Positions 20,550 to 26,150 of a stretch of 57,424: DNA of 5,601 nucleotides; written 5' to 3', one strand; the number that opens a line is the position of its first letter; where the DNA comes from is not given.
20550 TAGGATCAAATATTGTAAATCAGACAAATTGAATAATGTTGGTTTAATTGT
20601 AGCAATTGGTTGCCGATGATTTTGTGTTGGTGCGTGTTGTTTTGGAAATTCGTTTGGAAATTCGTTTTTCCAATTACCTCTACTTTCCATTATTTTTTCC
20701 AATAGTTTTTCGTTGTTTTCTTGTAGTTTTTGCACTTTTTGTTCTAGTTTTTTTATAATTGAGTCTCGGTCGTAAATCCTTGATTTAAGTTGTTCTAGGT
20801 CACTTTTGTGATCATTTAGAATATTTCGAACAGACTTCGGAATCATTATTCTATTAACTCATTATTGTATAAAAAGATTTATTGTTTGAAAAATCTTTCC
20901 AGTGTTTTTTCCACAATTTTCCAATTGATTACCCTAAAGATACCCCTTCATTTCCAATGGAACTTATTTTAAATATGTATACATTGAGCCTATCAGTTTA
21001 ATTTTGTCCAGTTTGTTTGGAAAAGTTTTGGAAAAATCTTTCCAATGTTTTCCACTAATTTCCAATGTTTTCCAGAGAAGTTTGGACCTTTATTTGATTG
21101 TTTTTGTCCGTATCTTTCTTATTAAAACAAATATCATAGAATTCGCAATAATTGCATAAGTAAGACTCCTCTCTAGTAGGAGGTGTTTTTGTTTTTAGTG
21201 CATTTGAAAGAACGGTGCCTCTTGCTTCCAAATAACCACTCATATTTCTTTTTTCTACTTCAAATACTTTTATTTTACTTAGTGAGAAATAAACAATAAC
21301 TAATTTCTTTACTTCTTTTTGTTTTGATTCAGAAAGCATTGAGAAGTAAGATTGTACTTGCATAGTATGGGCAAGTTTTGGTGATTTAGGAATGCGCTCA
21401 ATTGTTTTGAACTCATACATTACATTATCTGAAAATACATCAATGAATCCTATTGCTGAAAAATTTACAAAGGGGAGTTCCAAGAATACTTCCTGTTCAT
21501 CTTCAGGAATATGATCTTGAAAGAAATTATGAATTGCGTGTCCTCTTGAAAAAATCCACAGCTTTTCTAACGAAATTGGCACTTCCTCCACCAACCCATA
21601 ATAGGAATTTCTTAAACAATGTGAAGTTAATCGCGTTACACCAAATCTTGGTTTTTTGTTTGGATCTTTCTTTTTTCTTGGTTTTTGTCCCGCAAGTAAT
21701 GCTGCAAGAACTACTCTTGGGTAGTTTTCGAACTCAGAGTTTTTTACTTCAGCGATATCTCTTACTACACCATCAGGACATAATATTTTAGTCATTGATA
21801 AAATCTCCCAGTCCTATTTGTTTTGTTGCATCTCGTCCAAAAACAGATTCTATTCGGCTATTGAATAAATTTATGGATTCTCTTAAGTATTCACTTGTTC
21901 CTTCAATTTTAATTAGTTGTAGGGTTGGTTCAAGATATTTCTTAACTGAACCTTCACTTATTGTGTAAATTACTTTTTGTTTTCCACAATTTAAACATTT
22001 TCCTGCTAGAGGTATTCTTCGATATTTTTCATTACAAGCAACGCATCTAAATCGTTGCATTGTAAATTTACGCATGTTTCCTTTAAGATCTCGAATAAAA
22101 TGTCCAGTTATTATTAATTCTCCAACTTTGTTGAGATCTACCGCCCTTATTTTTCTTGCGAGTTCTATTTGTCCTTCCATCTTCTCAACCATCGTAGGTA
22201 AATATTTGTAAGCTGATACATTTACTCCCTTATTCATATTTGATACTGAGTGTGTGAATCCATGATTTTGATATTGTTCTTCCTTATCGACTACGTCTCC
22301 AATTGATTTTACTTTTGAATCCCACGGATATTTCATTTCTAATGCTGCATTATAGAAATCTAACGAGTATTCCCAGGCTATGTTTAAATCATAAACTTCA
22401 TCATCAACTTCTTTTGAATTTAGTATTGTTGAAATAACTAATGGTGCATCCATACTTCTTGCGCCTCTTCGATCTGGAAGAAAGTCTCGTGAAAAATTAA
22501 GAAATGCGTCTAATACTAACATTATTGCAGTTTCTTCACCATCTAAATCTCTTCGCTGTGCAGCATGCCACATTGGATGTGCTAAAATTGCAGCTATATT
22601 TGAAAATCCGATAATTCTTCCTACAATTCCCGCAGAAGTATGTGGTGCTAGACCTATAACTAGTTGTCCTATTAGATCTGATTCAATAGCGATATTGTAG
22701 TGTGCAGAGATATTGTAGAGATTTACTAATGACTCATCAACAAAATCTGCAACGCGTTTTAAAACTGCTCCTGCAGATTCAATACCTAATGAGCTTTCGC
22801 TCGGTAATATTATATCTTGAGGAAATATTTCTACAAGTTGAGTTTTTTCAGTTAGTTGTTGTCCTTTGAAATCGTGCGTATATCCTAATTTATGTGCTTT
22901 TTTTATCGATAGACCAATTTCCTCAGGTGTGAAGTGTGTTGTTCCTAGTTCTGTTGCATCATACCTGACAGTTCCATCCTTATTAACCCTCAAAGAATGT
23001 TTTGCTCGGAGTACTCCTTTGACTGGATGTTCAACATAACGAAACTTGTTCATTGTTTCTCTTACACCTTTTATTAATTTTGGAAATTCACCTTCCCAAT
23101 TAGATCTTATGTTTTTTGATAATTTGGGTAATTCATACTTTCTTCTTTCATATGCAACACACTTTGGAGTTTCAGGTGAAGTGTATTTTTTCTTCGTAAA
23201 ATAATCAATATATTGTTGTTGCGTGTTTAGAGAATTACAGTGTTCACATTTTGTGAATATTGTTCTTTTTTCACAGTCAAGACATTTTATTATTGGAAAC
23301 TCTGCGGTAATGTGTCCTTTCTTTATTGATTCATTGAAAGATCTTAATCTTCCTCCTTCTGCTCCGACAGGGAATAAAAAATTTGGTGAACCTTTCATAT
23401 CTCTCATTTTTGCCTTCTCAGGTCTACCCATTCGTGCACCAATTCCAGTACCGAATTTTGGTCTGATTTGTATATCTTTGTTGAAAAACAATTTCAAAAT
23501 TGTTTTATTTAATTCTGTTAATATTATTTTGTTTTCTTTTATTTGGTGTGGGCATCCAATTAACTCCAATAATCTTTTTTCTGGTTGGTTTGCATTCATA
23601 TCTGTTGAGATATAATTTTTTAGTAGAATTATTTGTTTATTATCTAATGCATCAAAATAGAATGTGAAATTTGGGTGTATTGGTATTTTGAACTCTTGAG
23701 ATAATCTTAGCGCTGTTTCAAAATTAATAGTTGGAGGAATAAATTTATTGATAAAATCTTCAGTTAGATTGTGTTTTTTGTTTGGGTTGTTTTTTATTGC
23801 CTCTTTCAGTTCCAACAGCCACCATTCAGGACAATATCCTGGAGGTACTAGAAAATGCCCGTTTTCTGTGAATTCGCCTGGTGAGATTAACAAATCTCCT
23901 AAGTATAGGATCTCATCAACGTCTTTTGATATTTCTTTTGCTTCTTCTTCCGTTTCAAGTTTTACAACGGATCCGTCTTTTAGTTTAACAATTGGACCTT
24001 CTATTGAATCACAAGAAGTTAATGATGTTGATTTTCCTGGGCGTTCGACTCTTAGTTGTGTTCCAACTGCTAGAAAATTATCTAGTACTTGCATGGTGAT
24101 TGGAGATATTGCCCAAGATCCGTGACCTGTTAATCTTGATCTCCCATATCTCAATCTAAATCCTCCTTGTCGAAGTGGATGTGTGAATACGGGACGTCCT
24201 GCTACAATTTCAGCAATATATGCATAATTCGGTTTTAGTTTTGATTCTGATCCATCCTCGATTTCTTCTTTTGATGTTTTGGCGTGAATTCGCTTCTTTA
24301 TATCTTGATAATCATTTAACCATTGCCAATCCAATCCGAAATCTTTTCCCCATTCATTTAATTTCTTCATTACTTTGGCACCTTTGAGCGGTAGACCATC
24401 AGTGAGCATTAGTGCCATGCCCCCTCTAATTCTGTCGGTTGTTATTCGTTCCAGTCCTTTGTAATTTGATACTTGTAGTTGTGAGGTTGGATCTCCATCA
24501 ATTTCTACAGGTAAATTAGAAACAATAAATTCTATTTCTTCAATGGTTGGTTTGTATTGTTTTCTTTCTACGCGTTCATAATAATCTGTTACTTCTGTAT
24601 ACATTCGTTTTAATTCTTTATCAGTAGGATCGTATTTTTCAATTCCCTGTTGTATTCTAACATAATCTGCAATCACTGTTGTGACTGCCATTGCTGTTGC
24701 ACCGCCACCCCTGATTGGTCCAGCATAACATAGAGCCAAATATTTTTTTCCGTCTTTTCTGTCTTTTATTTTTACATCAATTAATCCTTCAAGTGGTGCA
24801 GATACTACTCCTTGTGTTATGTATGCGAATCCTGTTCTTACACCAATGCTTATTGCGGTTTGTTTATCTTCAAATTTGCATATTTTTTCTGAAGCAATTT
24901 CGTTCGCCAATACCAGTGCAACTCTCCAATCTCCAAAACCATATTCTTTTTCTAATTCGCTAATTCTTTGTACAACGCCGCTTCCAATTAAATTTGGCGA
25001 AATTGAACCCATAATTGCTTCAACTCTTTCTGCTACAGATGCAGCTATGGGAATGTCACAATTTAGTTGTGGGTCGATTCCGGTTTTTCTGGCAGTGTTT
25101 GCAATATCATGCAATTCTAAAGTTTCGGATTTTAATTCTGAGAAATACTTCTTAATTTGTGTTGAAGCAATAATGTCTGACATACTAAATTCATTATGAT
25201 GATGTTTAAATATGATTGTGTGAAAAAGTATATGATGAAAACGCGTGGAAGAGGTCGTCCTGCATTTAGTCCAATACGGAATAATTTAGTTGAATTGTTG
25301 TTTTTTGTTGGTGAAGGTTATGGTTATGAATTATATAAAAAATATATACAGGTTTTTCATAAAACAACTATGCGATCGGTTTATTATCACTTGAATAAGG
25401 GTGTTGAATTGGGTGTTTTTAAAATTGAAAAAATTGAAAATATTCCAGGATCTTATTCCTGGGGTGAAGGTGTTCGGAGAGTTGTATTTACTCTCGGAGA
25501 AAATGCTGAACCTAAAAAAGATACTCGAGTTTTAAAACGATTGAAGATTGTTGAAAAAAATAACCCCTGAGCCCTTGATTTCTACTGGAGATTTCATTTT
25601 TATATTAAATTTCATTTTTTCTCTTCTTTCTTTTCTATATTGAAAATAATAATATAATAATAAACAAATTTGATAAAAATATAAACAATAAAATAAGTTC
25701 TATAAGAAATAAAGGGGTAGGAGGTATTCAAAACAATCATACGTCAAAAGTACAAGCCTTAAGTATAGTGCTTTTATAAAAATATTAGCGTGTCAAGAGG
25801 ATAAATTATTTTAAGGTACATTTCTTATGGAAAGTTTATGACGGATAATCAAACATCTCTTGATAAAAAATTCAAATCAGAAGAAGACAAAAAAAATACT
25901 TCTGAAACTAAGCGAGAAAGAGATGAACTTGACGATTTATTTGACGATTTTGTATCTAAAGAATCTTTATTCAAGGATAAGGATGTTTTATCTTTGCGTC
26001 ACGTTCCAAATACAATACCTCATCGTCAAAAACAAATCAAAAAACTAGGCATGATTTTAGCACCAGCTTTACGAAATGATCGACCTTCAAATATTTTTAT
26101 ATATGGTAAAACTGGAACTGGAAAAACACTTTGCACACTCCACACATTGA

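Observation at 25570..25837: oriC-like architecture upstream of orc1/cdc6: inverted ORB-like boxes around a ~10% GC unwinding element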

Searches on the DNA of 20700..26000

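Call 78: search_rna_families(source=window, start=20700, end=26000, threshold=evalue, max_evalue=1)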
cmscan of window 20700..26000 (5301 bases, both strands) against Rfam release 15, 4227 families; matches with E-value up to 1: 0.
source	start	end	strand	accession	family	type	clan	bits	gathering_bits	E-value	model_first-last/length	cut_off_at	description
